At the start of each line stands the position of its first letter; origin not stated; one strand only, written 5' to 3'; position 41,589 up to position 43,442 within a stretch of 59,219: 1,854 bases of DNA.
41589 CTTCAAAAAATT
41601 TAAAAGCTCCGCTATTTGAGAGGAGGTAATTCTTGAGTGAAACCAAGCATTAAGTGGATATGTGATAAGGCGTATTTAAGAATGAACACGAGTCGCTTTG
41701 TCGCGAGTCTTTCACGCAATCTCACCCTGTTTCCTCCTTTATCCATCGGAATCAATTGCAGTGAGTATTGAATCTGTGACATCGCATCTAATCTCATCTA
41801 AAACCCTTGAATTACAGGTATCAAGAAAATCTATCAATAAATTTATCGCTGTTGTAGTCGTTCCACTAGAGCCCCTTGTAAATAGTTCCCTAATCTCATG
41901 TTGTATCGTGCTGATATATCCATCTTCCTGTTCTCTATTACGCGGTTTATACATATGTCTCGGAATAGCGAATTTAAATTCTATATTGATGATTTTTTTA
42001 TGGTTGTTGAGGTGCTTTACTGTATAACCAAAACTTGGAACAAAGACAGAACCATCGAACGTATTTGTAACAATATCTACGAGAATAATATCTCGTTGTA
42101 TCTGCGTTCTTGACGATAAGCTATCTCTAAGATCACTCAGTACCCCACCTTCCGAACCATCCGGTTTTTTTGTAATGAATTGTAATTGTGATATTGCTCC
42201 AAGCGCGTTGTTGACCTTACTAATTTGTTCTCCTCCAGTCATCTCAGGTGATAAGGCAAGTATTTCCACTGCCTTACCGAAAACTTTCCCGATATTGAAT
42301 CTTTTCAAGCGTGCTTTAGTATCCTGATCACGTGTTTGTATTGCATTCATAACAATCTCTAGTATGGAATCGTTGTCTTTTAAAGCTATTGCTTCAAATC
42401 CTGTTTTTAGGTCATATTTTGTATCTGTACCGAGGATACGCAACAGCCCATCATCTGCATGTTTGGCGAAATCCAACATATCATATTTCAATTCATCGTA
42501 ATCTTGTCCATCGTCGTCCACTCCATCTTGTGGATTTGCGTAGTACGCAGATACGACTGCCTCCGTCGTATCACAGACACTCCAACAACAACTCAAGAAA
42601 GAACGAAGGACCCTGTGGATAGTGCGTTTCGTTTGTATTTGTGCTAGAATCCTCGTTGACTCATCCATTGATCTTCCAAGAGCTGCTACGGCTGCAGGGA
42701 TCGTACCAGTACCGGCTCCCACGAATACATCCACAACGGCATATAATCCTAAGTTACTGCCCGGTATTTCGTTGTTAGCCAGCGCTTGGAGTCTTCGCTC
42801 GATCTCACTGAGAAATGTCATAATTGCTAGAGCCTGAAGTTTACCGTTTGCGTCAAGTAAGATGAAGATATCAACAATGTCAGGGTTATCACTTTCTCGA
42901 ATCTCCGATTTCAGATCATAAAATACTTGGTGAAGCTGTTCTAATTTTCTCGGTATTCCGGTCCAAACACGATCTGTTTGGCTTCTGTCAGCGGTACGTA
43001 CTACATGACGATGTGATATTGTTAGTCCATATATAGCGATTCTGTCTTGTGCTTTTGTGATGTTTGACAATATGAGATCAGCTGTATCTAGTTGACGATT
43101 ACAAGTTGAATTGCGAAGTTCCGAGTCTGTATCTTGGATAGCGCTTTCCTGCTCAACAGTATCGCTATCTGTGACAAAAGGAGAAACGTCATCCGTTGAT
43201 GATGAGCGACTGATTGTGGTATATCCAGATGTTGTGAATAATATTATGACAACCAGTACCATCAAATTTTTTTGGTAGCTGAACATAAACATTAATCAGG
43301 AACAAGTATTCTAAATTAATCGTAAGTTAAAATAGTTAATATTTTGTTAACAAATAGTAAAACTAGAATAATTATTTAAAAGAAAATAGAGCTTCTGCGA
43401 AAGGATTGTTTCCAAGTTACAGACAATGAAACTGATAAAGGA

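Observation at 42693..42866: Secreted patatin-like protein in which the catalytic Ser and the oxyanion Gly-loop are replaced (candidate pseudo-phospholipase)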

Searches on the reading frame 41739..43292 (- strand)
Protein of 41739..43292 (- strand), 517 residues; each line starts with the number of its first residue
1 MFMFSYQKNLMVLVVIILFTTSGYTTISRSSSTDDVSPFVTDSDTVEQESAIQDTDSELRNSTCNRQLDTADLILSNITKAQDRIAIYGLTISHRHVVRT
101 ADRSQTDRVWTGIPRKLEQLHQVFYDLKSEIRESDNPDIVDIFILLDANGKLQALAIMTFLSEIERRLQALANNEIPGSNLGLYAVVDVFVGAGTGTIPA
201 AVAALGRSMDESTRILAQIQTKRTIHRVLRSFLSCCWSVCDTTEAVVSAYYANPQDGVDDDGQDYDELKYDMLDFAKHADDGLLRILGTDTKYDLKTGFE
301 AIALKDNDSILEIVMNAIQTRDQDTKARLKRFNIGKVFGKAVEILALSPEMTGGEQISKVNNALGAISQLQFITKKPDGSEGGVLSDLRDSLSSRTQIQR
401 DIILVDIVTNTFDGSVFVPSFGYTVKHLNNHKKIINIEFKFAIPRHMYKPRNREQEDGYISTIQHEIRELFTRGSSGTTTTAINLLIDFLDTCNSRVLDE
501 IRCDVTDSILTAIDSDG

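Call 3: search_protein_families(library=pfam, proteins=[window:41739-43292:-], max_evalue=10)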
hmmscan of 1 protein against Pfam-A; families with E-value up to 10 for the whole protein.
window:41739-43292:- (517 aa): 1 family
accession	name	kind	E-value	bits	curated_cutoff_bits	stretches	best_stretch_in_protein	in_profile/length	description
PF17111.11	PigL_N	-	0.051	13.4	27.2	1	217-277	56-120/209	Pigment biosynthesis cluster protein PigL N-terminal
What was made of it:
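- On Patatin-like phospholipase (PF01734 / PNPLA): The window protein has no PF01734 hit at all (call 3).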

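Call 4: search_protein_families(library=ncbifam, proteins=[window:41739-43292:-], max_evalue=10)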
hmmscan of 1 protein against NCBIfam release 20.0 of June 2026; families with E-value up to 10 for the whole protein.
window:41739-43292:- (517 aa): 0 families

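Call 5: search_solved_structures(query=window:41739-43292:-, max_evalue=10)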
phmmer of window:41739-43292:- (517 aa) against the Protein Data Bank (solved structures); distinct sequences matched with E-value up to 10: 3.
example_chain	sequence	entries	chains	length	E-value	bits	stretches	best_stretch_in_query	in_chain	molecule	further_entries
5a34_B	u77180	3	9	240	0.18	13.9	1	170-236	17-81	AMINOACYL TRNA SYNTHASE COMPLEX-INTERACTING MULTIFUNCTIONAL PROTEIN 2 | AMINOACYL TRNA SYNTHASE COMPLEX-INTERACTING MULTIFUNCTIONA L PROTEIN 2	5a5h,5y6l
5a1n_B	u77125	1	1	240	0.25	13.5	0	170-236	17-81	AMINOACYL TRNA SYNTHASE COMPLEX-INTERACTING MULTIFUNCTIONAL PROTEIN 2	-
6iy6_C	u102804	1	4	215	1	11.5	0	185-236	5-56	Aminoacyl tRNA synthase complex-interacting multifunctional protein 2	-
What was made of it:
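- Checked: The single sequence gives no Pfam, NCBIfam or PDB hit (calls 3-5).
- Tried and rejected: Single-sequence searches of the window protein against Pfam, NCBIfam and PDB sequences returned nothing relevant (calls 3-5).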

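Call 6: find_homologous_proteins(query=window:41739-43292:-, max_evalue=0.001)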
Query window:41739-43292:- (517 aa): 2 proteins with E <= 0.001 among 8000 candidates.
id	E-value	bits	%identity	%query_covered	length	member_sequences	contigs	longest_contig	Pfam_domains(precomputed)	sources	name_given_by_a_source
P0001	0.0e+0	1132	100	100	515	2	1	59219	-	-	-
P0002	8.2e-162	558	54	97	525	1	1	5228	-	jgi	jgi:hypothetical protein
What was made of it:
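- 41739..43292 (-): Complete gene, 517 aa plus stop. Member of an unnamed Holosporales-associated family of divergent patatin-fold proteins. Closest homolog P0002 is 54% identical over 97% of the length (call 6).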

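Call 13: find_encoding_contigs(protein=P0002, flank=5000)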
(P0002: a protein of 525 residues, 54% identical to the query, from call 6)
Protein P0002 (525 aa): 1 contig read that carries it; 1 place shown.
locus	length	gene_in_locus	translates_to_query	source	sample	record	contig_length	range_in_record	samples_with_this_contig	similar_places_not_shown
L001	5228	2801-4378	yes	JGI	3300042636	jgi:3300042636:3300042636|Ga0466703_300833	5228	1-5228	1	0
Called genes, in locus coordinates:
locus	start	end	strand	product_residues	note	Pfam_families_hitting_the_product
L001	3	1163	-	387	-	?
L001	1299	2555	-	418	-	-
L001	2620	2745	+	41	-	-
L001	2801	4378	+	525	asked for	-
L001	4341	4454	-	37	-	-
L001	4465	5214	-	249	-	PF03275:GLF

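Call 14: find_related_loci(query=A1, collection=genome_contigs, flank=8000)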
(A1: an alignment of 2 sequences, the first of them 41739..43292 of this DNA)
Query A1 (517 aa) in genome_contigs; peptide patterns used: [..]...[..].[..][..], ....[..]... (x = any residue, [..] = any of these).
115 stretches matched a pattern, but none encodes a relative of the query by tblastn (E <= 1e-3).

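Call 20: search_solved_structures(query=A1, max_evalue=10, show_alignments=3)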
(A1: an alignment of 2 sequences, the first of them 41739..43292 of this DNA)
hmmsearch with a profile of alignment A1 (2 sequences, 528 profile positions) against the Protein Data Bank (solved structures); distinct sequences matched with E-value up to 10: 1.
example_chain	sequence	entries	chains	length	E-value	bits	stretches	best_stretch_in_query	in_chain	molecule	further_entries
4fo5_A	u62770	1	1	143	0.095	14.3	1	277-322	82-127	thioredoxin-like protein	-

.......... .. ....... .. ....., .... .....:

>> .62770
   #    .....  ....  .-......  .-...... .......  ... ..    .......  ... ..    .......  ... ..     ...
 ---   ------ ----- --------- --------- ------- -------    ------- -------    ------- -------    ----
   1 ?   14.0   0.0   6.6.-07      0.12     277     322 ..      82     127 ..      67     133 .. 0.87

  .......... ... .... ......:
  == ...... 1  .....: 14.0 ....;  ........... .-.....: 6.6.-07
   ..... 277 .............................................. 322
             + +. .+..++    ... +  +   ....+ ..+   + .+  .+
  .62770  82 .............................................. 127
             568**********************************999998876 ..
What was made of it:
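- Tried and rejected: The two-sequence profile against PDB also returned nothing (call 20).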

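Call 21: search_protein_families(library=pfam, proteins=[P0002], max_evalue=10)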
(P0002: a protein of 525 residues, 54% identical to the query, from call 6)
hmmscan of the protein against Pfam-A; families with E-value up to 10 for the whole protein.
P0002 (525 aa): 2 families
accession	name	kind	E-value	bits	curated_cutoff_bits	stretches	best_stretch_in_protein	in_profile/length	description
PF24175.2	SU10_adaptor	-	0.15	13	27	0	254-305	113-163/194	SU10 adaptor protein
PF01734.28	Patatin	-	0.15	12.6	27.7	1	191-239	21-69/191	Patatin-like phospholipase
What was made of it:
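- On Patatin-like phospholipase (PF01734 / PNPLA): P0002 scores 12.6 bits (call 21).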

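Call 22: predict_structure(alignment_id=A1)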
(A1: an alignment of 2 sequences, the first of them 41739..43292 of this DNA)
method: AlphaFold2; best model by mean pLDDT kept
length: 517 residues; sequences in the alignment: 2
mean_pLDDT: 31.0   pTM: 0.19
mean pLDDT of the five models: 31.0, 28.5, 28.4, 27.9, 27.1
residues with pLDDT >= 90: 0; 70-90: 0; 50-70: 0; < 50: 517
segments of 3 or more residues with pLDDT < 50: 1-517
pLDDT, mean of each block of 10 residues (from residue 1): 30 30 23 24 23 24 28 29 30 28 31 33 38 33 32 37 37 30 29 30 30 33 29 28 27 28 28 27 27 27 29 32 31 33 32 38 39 33 36 32 26 27 31 32 33 38 38 37 35 33 31 37
secondary structure, 60 per line:
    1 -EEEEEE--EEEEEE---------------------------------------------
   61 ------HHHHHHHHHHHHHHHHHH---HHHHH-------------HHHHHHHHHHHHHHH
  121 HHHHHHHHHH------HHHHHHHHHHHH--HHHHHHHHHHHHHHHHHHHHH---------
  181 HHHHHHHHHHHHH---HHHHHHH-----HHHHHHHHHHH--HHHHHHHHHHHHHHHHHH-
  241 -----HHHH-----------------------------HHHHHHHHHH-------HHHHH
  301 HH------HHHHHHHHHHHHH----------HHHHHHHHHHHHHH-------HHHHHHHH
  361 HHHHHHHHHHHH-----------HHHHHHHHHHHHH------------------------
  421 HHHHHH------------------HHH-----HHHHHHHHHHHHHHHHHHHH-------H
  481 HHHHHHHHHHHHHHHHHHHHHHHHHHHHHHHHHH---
elements in order: E2-7 E10-15 H67-84 H88-92 H106-130 H137-148 H151-171 H181-193 H197-203 H209-219 H222-239 H246-249 H279-288 H296-302 H309-321 H332-345 H353-372 H384-396 H421-426 H453-472 H480-514
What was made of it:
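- Tried and rejected: AlphaFold2 with the two-sequence alignment gave an unusable model, pLDDT 31 (call 22).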

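Call 24: find_related_loci(query=A1, collection=metagenome_contigs, flank=8000)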
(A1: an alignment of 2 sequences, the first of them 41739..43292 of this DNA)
Query A1 (517 aa) in metagenome_contigs; peptide patterns used: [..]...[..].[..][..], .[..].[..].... (x = any residue, [..] = any of these).
200 stretches matched a pattern, but none encodes a relative of the query by tblastn (E <= 1e-3).
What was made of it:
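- Tried and rejected: The patterns chosen came from the poorly conserved N-terminus in one case (calls 14, 24).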

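Call 38: search_protein_representatives(alignment_id=A1)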
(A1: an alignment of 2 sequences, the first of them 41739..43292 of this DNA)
Query: 2 sequences, 528 profile positions. Proteins with E-value up to 0.001 (for the whole library): 33; up to 1e-10: 27; up to 1e-30: 16. The best 33 are listed.
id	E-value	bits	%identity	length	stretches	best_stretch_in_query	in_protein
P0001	0.0e+00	1055.9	-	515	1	3-528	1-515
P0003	4.6e-106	371.8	-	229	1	257-482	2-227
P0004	2.4e-91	323.2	-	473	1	123-513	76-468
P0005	5.4e-89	315.4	-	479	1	117-514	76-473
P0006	1.3e-88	314.2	-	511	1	121-514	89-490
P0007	4.4e-81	289.3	-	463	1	123-511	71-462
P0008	3.0e-74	266.8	-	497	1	123-514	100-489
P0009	4.4e-64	233.2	-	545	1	75-515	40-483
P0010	8.8e-63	229.0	-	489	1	96-521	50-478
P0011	2.5e-44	168.1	-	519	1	88-515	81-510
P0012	5.3e-42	160.4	-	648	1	125-512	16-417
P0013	2.1e-40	155.1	-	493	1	123-518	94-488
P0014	2.8e-40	154.7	-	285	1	249-511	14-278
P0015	8.6e-36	139.9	-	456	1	118-516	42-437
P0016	6.0e-35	137.1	-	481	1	120-506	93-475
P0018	1.7e-30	122.4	-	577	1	127-510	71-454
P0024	5.9e-17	77.7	-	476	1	128-508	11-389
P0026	7.7e-15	70.8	-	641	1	151-514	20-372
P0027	9.5e-13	63.9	-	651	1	137-514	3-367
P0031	2.2e-07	46.1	-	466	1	119-500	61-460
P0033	1.3e-04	37.0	-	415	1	156-521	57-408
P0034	5.1e-04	35.1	-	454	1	135-229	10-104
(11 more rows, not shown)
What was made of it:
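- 41739..43292 (-): About 33 family representatives (call 38).
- Family found by exhaustive HMMER: 33 representatives at E<=1e-3 and 16 at E<=1e-30 (call 38).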

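Call 41: search_protein_families(library=pfam, alignment_id=A2, max_evalue=1)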
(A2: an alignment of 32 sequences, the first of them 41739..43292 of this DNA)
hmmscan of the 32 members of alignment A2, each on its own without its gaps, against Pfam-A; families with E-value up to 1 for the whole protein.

A. member 1, window:41739-43292:- (517 aa): 1 family
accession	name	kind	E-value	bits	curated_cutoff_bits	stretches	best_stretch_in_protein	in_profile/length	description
PF17111.11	PigL_N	-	0.051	13.4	27.2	1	217-277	56-120/209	Pigment biosynthesis cluster protein PigL N-terminal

B. families by the number of members that match (of 32 scanned): 17 families
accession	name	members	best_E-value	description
PF01734.28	Patatin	7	0.0029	Patatin-like phospholipase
PF08514.17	STAG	1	0.013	STAG domain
PF17111.11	PigL_N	1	0.051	Pigment biosynthesis cluster protein PigL N-terminal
PF03486.20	HI0933_like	1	0.052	HI0933-like protein Rossmann domain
PF01380.27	SIS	1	0.053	SIS domain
PF09602.15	PhaP_Bmeg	1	0.077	Polyhydroxyalkanoic acid inclusion protein (PhaP_Bmeg)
PF10428.14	SOG2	1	0.081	RAM signalling pathway protein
PF18230.7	Glyc_hyd_38C_2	1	0.087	Glycosyl hydrolases family 38 C-terminal sub-domain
PF15547.11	C1ORF64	1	0.087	Steroid receptor-associated and regulated protein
PF19931.4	DUF6394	1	0.12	Family of unknown function (DUF6394)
PF12419.13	DUF3670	1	0.12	SNF2 Helicase protein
PF00126.33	HTH_1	1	0.13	Bacterial regulatory helix-turn-helix protein, lysR family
PF24175.2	SU10_adaptor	1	0.15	SU10 adaptor protein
PF15004.11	MYEOV2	1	0.19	Myeloma-overexpressed-like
PF02962.20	CHMI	1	0.26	5-carboxymethyl-2-hydroxymuconate isomerase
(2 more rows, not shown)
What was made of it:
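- One member gave a weak HI0933-like Rossmann hit, E 0.052 (call 41).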

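Call 42: search_solved_structures(query=A2, max_evalue=10, show_alignments=3)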
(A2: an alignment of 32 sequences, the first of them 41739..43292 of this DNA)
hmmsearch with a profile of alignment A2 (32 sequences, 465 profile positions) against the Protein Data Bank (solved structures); distinct sequences matched with E-value up to 10: 10.
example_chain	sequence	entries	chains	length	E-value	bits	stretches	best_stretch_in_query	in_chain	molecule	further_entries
9iom_A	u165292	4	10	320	0.0022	20.2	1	123-170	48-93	cUMP-AMP-activated phospholipase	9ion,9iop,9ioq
8zr9_A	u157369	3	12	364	0.021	16.9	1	76-157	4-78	CGAMP-activated phospholipase CapV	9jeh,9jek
9wn1_A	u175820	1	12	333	0.055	15.6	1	97-156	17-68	Patatin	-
9kh7_A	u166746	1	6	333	0.06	15.4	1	97-156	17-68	CBASS cGAMP-activated phospholipase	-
9wn0_A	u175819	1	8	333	0.06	15.4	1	97-156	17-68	Patatin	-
9kh6_A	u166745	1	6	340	0.063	15.4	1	97-156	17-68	Patatin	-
9kej_A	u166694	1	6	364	0.08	15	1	76-157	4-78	CGAMP-activated phospholipase CapV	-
2kel_A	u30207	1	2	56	0.17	14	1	222-262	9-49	Uncharacterized protein 56B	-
4akf_A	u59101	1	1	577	0.21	13.7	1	132-185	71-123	VIPD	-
4kyi_A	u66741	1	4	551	0.21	13.6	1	132-185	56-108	VipD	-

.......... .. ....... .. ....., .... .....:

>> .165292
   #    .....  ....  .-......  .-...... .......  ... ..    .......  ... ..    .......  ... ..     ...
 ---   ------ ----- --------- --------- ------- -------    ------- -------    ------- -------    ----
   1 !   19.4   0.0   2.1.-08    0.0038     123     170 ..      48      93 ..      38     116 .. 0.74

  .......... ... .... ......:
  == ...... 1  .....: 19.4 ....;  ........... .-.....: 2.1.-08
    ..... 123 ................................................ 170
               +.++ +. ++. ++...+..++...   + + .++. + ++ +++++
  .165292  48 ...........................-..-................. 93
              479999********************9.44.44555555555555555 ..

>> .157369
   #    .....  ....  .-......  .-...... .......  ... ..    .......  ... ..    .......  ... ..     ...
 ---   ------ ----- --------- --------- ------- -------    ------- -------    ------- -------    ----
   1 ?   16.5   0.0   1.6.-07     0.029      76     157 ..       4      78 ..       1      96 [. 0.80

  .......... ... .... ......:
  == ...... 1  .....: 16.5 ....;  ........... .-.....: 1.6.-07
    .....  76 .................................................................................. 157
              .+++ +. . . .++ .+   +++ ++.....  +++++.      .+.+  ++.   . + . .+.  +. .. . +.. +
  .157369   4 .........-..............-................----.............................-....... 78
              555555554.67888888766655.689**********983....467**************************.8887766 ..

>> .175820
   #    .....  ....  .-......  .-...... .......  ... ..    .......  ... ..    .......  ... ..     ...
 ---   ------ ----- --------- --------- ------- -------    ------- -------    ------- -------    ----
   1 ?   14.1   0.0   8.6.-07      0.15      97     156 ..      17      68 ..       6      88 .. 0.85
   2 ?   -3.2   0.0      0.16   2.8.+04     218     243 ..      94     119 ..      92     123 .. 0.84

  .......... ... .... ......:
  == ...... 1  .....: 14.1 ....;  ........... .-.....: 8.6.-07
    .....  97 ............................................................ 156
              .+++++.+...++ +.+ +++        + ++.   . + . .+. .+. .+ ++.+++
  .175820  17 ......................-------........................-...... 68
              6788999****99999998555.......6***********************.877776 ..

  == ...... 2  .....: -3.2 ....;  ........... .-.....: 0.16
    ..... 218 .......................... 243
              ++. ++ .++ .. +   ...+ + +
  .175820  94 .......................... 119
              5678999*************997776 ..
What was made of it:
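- On Patatin-like phospholipase (PF01734 / PNPLA): In the HMMER profile search against PDB, 9 of the top 10 hits are patatins (call 42).
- Family profile against PDB sequences: 9 of the 10 best hits are patatin-like phospholipases (CapE 9iom E 0.0022, CapV, VipD), and the printed alignments (9iom, 8zr9, 9wn1) are in the same register (call 42). PDB holds very many Rossmann proteins, yet the family profile retrieved patatins almost exclusively (call 42).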

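Call 47: list_cluster_members(proteins=[P0004, P0005, P0006, P0007, P0009, P0012, P0018, P0026, P0031, P0033])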
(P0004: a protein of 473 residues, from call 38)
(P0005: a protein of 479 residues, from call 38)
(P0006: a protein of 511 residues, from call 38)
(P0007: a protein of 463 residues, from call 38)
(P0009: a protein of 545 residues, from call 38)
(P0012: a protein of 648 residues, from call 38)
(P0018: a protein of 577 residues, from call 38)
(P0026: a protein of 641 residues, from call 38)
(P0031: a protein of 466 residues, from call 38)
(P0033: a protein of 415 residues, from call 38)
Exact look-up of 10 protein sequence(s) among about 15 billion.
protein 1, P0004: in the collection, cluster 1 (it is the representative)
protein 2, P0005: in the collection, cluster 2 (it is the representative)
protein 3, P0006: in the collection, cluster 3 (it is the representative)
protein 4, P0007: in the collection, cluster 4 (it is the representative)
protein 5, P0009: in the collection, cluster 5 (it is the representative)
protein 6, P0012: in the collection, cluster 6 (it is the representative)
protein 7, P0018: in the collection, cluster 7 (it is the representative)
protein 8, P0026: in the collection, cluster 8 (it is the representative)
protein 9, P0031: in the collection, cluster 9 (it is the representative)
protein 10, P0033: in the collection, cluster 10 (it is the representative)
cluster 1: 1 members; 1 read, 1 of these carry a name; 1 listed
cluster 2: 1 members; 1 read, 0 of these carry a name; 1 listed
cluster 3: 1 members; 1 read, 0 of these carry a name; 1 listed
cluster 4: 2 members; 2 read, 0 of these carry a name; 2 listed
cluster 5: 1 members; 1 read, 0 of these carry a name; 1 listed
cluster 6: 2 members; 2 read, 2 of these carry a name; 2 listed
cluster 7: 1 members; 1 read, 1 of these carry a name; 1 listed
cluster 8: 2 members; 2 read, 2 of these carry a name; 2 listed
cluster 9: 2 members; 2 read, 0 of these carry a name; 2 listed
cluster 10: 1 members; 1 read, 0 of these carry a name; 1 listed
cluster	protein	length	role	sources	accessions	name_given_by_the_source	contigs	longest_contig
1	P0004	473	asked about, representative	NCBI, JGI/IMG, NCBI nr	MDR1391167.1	MAG: hypothetical protein LBI95_02245 [Holosporales bacterium] | hypothetical protein | hypothetical protein [Holosporales bacterium]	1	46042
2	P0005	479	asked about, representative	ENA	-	-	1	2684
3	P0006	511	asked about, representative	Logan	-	-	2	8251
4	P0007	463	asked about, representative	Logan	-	-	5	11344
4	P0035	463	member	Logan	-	-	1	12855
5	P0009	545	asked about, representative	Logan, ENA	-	-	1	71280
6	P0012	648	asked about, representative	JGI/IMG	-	hypothetical protein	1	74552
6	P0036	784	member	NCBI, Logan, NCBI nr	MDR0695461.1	MAG: hypothetical protein LBF56_01655 [Holosporales bacterium] | hypothetical protein [Holosporales bacterium]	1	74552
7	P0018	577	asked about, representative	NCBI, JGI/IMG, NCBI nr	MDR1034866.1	MAG: hypothetical protein LBL32_02940 [Holosporales bacterium] | hypothetical protein | hypothetical protein [Holosporales bacterium]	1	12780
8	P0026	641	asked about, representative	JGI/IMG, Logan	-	hypothetical protein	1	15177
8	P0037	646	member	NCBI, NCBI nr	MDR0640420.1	MAG: hypothetical protein LBF65_01645 [Holosporales bacterium] | hypothetical protein [Holosporales bacterium]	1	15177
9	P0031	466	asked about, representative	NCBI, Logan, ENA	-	-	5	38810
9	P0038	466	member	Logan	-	-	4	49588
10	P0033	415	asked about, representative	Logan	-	-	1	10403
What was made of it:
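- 41739..43292 (-): All named relatives are 'hypothetical protein [Holosporales bacterium]' (call 47).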

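Call 49: find_homologous_proteins(query=A2, max_evalue=0.01)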
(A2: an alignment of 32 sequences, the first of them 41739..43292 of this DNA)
Query A2 (32 sequences) (517 aa, profile of the alignment): 3 proteins with E <= 0.01 among 8000 candidates.
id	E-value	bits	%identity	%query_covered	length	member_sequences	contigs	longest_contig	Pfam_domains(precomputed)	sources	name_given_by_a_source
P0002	9.8e-152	524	54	97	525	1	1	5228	-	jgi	jgi:hypothetical protein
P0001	5.2e-149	515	100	100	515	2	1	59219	-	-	-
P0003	2.3e-72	263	61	44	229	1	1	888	-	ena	-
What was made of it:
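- Tried and rejected: The word-indexed protein search with the 32-sequence alignment recovered only 3 proteins (call 49).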
